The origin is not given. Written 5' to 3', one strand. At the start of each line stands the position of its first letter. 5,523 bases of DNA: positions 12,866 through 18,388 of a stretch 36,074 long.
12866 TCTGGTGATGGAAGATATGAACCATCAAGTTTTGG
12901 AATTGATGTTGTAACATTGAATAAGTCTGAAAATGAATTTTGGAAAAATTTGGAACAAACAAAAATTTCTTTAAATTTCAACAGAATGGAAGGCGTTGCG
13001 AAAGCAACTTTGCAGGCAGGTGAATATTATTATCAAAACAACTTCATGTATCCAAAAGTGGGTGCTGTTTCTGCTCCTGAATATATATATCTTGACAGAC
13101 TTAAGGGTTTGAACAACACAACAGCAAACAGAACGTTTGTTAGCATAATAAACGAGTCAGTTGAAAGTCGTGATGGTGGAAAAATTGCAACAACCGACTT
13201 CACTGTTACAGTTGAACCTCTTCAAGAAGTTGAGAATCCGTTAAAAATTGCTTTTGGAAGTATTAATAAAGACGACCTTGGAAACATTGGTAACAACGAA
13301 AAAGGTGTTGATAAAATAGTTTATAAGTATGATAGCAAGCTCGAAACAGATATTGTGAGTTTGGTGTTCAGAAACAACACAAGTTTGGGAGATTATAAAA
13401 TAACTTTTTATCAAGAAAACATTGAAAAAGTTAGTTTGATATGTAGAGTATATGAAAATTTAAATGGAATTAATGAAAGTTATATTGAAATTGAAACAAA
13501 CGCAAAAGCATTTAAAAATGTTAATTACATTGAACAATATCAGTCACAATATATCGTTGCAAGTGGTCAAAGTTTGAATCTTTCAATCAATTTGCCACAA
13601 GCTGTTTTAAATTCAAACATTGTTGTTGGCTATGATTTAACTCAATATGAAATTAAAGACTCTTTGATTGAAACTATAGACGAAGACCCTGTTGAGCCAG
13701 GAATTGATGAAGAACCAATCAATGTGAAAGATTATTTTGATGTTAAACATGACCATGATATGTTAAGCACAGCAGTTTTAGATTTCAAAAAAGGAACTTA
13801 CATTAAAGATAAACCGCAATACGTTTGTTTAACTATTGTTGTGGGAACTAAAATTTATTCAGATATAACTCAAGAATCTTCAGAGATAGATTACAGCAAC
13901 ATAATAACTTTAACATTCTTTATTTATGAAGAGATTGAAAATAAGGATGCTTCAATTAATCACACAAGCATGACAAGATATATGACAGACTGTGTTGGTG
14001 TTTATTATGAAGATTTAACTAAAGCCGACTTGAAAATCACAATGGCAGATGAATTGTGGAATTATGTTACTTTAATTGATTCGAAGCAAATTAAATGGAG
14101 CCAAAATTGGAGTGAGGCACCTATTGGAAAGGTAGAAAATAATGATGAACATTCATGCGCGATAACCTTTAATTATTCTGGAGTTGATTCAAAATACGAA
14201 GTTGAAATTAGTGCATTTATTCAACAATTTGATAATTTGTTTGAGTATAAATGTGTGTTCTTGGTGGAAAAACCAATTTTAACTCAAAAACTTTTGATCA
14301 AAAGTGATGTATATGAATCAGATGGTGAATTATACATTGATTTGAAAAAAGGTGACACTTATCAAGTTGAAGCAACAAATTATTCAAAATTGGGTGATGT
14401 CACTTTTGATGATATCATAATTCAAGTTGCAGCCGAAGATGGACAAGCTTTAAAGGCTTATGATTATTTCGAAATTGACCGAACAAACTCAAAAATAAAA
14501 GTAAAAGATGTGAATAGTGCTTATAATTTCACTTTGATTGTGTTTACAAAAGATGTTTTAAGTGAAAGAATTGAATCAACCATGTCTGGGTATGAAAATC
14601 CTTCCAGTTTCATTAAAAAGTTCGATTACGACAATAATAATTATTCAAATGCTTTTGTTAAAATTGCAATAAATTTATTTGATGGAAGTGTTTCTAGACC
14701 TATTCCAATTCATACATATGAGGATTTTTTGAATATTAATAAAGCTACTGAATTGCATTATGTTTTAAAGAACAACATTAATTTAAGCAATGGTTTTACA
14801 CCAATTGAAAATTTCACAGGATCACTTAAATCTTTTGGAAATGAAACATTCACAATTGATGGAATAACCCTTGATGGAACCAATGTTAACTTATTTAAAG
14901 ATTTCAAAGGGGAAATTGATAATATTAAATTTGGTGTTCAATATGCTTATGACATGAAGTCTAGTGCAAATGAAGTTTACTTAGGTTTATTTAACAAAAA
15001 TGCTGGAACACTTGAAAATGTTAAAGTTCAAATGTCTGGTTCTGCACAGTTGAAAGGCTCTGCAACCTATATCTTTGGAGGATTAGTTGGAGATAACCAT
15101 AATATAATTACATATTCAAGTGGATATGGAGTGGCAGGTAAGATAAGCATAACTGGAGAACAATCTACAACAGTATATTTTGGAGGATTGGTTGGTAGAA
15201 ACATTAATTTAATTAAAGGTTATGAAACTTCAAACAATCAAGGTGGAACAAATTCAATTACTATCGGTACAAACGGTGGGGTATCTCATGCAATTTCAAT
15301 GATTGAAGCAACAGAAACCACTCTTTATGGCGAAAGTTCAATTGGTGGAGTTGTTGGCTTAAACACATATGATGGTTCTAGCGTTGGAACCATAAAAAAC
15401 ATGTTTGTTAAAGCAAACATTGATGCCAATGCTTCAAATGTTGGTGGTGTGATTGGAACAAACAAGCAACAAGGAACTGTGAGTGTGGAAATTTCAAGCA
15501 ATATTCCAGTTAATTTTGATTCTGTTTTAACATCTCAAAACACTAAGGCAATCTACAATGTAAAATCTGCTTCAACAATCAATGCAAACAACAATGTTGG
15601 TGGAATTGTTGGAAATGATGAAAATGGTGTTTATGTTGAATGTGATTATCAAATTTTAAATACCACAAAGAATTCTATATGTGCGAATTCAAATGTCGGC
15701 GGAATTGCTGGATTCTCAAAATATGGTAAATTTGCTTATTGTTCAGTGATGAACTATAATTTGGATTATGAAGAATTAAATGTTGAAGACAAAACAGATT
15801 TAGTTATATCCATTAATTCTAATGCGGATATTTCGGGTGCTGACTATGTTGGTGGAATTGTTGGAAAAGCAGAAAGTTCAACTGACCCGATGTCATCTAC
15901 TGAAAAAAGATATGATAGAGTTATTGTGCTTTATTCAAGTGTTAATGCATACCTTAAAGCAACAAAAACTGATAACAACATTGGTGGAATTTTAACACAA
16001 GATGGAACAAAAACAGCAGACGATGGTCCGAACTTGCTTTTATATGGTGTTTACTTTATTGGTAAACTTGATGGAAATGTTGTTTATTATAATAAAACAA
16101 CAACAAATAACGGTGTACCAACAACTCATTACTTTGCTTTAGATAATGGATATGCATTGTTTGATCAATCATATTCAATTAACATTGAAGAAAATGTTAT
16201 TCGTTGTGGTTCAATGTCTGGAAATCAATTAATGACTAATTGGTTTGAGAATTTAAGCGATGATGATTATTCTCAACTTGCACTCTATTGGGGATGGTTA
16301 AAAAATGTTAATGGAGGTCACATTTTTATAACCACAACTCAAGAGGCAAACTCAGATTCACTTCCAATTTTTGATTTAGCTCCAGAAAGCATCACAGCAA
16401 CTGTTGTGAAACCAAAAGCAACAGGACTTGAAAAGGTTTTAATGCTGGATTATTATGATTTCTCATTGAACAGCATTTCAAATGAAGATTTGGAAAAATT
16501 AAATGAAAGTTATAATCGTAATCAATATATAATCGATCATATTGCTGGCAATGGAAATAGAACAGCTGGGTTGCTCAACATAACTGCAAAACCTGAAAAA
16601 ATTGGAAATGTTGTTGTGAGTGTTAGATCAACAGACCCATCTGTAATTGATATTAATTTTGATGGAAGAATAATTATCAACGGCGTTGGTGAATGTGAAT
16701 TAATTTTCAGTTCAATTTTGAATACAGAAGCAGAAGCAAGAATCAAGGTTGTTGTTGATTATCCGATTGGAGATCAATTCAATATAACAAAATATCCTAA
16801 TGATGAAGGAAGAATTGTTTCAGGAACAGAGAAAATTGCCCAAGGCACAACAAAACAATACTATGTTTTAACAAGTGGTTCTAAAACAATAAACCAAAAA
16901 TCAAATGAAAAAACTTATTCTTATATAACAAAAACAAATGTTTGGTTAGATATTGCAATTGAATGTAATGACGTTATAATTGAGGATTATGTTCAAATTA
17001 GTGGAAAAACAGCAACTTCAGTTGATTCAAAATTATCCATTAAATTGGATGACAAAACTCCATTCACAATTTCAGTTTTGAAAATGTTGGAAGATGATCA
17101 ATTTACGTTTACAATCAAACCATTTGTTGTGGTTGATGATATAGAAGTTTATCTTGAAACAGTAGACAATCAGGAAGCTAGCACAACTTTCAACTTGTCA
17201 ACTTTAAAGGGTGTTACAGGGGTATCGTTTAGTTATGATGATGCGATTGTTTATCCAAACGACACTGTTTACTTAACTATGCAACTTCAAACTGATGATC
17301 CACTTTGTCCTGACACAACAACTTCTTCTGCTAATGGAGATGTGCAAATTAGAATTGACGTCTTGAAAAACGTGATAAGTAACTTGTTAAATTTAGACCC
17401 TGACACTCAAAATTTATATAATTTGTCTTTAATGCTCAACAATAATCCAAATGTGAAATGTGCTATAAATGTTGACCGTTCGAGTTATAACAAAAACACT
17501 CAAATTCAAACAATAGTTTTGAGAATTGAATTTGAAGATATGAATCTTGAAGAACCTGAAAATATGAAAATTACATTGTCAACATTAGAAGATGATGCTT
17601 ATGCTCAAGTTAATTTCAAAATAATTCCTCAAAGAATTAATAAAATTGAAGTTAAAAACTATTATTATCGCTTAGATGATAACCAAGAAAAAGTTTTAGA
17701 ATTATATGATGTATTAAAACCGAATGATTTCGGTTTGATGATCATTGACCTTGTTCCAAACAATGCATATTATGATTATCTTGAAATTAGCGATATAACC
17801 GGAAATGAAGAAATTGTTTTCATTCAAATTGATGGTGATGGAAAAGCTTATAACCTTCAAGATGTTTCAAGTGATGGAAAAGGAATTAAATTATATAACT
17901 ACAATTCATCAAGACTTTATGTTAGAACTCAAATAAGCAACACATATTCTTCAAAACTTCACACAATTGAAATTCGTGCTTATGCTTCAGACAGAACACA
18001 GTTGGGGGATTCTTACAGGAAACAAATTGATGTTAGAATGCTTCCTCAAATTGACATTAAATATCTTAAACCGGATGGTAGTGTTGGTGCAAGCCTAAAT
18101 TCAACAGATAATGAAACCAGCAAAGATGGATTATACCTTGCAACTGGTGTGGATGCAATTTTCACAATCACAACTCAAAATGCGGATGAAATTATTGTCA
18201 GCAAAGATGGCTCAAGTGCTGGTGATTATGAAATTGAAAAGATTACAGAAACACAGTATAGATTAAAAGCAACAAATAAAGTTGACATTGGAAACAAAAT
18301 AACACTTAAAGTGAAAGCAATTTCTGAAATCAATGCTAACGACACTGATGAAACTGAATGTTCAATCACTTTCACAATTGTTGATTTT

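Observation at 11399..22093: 10.7-kb single gene for a 3,564-aa lipoprotein with three GLUG-like beta-helix modules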

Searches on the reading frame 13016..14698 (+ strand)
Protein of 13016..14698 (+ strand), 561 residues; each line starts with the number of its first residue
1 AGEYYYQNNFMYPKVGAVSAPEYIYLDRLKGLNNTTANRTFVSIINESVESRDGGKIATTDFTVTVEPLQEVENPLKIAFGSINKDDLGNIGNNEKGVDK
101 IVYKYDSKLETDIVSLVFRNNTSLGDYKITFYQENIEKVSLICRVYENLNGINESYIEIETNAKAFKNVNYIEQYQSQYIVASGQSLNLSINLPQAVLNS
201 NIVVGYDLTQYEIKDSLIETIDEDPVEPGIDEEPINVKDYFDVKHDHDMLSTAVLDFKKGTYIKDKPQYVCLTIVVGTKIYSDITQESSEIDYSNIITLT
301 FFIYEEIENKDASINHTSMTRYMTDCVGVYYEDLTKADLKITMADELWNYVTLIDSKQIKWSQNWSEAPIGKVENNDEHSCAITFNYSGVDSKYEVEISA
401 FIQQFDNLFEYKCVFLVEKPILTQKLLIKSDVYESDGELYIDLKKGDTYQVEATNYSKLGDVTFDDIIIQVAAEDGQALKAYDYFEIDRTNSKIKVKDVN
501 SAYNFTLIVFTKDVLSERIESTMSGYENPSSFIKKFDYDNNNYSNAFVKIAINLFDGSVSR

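Call 11: search_protein_families(library=pfam, proteins=[window:13016-14698:+], max_evalue=10)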
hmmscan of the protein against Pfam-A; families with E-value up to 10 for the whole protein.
window:13016-14698:+ (561 aa): 0 families

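Call 74: search_solved_structures(query=A8, max_evalue=10)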
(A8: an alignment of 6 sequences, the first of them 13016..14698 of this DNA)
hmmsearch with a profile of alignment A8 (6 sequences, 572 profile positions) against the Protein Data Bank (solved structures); distinct sequences matched with E-value up to 10: 1.
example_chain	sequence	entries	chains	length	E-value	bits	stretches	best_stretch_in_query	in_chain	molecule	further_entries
7upp_A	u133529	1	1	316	2.8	9.4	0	19-92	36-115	DHT03 protein A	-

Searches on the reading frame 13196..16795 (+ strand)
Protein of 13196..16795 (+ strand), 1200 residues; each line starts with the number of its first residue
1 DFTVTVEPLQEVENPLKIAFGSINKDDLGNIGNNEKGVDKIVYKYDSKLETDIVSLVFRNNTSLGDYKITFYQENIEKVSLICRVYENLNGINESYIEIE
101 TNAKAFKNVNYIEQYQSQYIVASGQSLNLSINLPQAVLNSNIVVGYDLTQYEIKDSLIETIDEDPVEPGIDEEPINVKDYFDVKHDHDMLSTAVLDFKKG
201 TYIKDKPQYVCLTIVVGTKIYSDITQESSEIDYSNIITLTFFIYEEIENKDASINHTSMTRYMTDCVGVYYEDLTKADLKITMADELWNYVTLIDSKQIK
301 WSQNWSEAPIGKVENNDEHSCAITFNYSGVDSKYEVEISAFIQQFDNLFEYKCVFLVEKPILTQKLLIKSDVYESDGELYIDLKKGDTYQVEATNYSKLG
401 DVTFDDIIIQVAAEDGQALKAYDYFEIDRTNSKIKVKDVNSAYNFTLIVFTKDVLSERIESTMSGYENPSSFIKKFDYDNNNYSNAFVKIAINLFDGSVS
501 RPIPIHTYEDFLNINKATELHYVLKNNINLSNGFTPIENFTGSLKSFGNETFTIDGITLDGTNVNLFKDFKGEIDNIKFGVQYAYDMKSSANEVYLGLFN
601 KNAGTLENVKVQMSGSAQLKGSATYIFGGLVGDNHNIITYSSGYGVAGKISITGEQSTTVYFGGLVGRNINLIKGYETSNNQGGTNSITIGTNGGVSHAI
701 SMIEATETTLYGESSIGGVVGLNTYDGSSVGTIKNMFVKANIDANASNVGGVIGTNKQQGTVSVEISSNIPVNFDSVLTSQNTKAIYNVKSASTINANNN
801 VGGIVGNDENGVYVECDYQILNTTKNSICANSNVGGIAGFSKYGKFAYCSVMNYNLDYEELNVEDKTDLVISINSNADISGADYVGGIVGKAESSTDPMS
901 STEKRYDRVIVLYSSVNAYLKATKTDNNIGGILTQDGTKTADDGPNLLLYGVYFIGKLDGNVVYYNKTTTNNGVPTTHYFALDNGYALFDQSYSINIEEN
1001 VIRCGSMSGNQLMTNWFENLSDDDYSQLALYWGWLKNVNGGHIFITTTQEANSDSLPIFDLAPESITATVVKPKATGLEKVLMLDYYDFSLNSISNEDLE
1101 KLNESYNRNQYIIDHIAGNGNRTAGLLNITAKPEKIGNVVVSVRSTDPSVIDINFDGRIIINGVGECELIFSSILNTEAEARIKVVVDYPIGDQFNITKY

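Call 62: predict_structure(alignment_id=A3)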
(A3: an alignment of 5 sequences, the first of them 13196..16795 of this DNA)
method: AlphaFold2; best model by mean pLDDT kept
length: 1200 residues; sequences in the alignment: 5
mean_pLDDT: 52.0   pTM: 0.40
mean pLDDT of the five models: 52.0, 46.8, 45.2, 37.3, 32.8
residues with pLDDT >= 90: 0; 70-90: 207; 50-70: 403; < 50: 590
segments of 3 or more residues with pLDDT < 50: 25-34, 157-178, 222-227, 248-273, 328-330, 374-378, 394-401, 456-482, 642-644, 675-708, 711-713, 735-737, 753-789, 805-826, 835-878, 883-919, 925-1166, 1168-1200
pLDDT, mean of each block of 10 residues (from residue 1): 82 78 51 58 67 68 76 78 62 64 56 62 66 57 61 48 35 43 58 64 62 69 49 70 60 31 35 58 59 60 62 73 62 64 61 60 50 51 69 48 59 63 71 68 66 50 45 42 54 63 75 67 84 78 78 84 80 84 74 73 74 74 65 64 55 64 56 44 27 32 44 51 53 51 55 47 35 35 45 55 49 47 49 48 42 33 26 37 47 36 37 42 46 35 36 39 34 28 24 29 28 33 32 30 27 30 25 26 23 36 36 37 41 43 46 41 47 43 41 39
secondary structure, 60 per line:
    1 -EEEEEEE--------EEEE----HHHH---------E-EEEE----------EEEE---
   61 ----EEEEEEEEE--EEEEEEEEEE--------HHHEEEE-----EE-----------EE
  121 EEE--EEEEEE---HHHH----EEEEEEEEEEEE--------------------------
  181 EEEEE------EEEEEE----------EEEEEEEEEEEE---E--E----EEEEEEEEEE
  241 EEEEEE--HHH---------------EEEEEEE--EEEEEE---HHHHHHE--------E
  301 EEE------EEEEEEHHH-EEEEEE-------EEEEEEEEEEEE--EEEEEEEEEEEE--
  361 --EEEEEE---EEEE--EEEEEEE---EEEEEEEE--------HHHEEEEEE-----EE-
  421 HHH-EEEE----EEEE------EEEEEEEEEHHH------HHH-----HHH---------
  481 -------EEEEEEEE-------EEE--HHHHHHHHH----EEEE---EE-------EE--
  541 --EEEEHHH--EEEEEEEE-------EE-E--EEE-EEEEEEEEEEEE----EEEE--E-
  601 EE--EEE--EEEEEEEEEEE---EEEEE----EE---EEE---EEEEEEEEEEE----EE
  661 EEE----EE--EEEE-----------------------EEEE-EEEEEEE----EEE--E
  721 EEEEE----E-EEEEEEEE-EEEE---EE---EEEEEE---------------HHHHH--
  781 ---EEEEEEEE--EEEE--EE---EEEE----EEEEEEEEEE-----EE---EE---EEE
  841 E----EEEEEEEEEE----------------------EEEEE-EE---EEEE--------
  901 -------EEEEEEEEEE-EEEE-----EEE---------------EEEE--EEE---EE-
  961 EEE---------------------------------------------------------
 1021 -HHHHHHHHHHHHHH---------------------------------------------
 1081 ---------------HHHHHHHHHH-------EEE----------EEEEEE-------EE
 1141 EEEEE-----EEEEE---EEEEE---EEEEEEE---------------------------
elements in order (helices of 4 or more, strands of 3 or more residues): E2-8 E17-20 H25-28 E40-43 E54-57 E65-73 E76-85 E97-100 E119-123 E126-131 H135-138 E143-154 E181-185 E192-197 E208-219 E231-246 E267-273 E276-281 H285-290 E300-303 E310-315 E320-325 E333-344 E347-358 E363-368 E372-375 E378-384 E388-395 E407-412 E425-428 E433-436 E443-451 E488-495 E503-505 H508-516 E521-524 E543-546 E552-559 E573-575 E577-588 E593-596 E605-607 E610-620 E624-628 E638-640 E644-654 E659-663 E672-675 E699-702 E704-710 E715-717 E720-725 E732-739 E741-744 E753-758 H774-778 E784-791 E794-797 E805-808 E813-822 E838-841 E846-855 E878-882 E889-892 E908-917 E919-922 E928-930 E946-949 E952-954 E961-963 H1022-1035 H1096-1105 E1113-1115 E1126-1131 E1139-1145 E1151-1155 E1159-1163 E1167-1173

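Call 80: fold_search(model_id=the predicted structure, library=pdb)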
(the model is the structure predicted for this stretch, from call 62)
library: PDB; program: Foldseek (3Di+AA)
matches with E <= 10: 1675; with E <= 0.001: 28
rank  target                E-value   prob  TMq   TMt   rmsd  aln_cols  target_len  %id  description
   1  6vg4_A                8.7e-07  1.00  0.08  0.14  46.3       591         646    8  Human protocadherin 10 ectodomain (released 2020-03-11)
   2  8egx_B                2.3e-05  1.00  0.08  0.18  41.2       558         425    9  Complex of Fat4(EC1-4) bound to Dchs1(EC1-4) (released 2023-02-22)
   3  4ak1                  3.8e-05  0.97  0.07  0.13  29.8       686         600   10  Structure of BT4661, a SusE-like surface located polysaccharide binding protein from the Bacteroides thetaiotaomicron he (released 2013-03-06)
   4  7amk_B                4.2e-05  1.00  0.09  0.18  21.5       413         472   10  Zebrafish RET Cadherin Like Domains 1 to 4. (released 2021-02-03)
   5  8dfp_B                4.6e-05  0.99  0.08  0.16  32.4       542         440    9  Ectodomain of full-length KIT(DupA502,Y503)-SCF dimers (released 2023-03-29)
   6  7jwb_D                6.0e-05  0.99  0.07  0.18  21.5       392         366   10  SARS CoV2 Spike ectodomain with engineered trimerized VH binder (released 2020-10-07)
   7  9c3c_A                8.2e-05  1.00  0.08  0.19  19.0       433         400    8  Cryo-EM structure of native dystrophin-glycoprotein complex (DGC) (released 2024-10-23)
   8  7amk_A                9.0e-05  1.00  0.09  0.18  20.8       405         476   10  Zebrafish RET Cadherin Like Domains 1 to 4. (released 2021-02-03)
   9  3dmk_B                9.0e-05  0.99  0.07  0.11  19.3       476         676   11  Crystal structure of Down Syndrome Cell Adhesion Molecule (DSCAM) isoform 1.30.30, N-terminal eight Ig domains (released 2008-10-07)
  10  6dms                  1.3e-04  1.00  0.09  0.13  17.1       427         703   10  Endo-fucoidan hydrolase MfFcnA4_H294Q from glycoside hydrolase family 107 (released 2018-10-03)
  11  3hs0_A                1.3e-04  0.97  0.09  0.12  20.3       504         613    9  Cobra Venom Factor (CVF) in complex with human factor B (released 2009-07-07)
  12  6dlh                  1.5e-04  1.00  0.09  0.13  17.0       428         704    9  Endo-fucoidan hydrolase MfFcnA4 from glycoside hydrolase family 107 (released 2018-10-03)
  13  5vt8_A                1.9e-04  1.00  0.08  0.28  11.6       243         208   11  Crystal Structure of Mouse Cadherin-23 EC24-25 (released 2018-05-23)
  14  8s80_F                2.7e-04  1.00  0.07  0.31  16.9       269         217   10  Domains 4 and 5 of Sap S-layer protein from Bacillus anthracis (released 2024-11-20)
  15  5vt8_C                3.0e-04  1.00  0.08  0.31  11.3       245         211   11  Crystal Structure of Mouse Cadherin-23 EC24-25 (released 2018-05-23)
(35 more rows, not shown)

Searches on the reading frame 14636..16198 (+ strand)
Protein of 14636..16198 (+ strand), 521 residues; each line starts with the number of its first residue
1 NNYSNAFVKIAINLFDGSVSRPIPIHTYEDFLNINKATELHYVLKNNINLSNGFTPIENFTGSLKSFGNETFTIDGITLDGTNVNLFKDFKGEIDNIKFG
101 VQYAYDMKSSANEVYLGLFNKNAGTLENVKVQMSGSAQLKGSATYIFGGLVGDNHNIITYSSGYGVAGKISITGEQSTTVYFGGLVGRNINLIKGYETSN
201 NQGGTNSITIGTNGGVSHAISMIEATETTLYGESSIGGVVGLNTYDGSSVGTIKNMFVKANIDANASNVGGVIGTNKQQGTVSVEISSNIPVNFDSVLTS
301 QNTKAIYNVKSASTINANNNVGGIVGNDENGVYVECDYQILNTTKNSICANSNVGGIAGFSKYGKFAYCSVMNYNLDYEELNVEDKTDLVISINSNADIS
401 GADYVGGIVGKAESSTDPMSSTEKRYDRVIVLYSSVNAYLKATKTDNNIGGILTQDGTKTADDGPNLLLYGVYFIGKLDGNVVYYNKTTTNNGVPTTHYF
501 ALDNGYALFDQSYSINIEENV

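Call 11: search_protein_families(library=pfam, proteins=[window:14636-16198:+], max_evalue=10)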
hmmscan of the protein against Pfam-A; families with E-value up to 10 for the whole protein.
window:14636-16198:+ (521 aa): 3 families
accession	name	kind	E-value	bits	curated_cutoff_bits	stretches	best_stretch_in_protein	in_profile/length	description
PF07581.17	Glug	-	2.7e-05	24.7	20.5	2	233-262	2-27/28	The GLUG motif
PF14220.11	DUF4329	-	0.73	10.3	28.6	1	343-373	11-41/116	Domain of unknown function (DUF4329)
PF17482.7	Phage_sheath_1C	-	1.5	9.3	26.9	1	301-345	56-95/104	Phage tail sheath C-terminal domain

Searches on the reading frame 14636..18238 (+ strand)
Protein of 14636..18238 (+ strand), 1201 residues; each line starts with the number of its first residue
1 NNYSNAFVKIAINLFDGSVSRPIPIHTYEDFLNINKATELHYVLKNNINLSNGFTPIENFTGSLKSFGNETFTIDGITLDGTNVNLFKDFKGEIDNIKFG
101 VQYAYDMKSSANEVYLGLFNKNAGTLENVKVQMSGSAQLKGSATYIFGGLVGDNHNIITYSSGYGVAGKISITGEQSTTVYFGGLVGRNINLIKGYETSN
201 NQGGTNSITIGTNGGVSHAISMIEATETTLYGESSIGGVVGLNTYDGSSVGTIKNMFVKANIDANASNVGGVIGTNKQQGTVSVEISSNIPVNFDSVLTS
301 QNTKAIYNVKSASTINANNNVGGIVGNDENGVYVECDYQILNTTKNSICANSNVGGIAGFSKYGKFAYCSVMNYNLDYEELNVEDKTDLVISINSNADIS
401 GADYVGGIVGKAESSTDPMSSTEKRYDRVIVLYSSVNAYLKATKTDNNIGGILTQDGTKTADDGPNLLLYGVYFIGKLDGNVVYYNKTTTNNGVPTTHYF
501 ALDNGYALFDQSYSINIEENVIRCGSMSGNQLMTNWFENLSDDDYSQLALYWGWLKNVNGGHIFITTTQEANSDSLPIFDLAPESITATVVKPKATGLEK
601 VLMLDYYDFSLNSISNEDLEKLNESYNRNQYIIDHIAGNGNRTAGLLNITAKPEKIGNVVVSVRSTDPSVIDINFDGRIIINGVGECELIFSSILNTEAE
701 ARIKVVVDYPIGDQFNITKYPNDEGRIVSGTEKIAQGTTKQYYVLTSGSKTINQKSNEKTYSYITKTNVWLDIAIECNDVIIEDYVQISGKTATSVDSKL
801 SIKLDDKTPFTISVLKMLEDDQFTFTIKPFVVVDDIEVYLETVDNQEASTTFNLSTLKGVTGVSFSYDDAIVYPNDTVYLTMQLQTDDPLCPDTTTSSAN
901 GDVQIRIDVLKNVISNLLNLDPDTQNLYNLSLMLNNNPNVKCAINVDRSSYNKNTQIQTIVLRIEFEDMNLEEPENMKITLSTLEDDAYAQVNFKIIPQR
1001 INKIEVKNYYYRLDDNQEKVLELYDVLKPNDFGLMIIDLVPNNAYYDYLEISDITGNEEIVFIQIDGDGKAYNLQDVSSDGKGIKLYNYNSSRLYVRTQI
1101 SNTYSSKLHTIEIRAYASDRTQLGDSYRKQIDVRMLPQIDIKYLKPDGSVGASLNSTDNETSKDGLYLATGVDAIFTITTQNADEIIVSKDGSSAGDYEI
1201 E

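Call 18: find_homologous_proteins(query=window:14636-18238:+, max_evalue=0.001)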
Query window:14636-18238:+ (1201 aa): 2 proteins with E <= 0.001 among 8000 candidates.
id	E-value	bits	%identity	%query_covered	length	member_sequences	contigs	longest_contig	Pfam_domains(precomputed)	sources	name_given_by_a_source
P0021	3.8e-117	411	39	67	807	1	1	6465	PF07581.18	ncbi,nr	ncbi:MAG: hypothetical protein J6Q13_00560, partial [Clostridia bacterium]|nr:hypothetical protein [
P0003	6.6e-89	317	47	37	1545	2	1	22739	-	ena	-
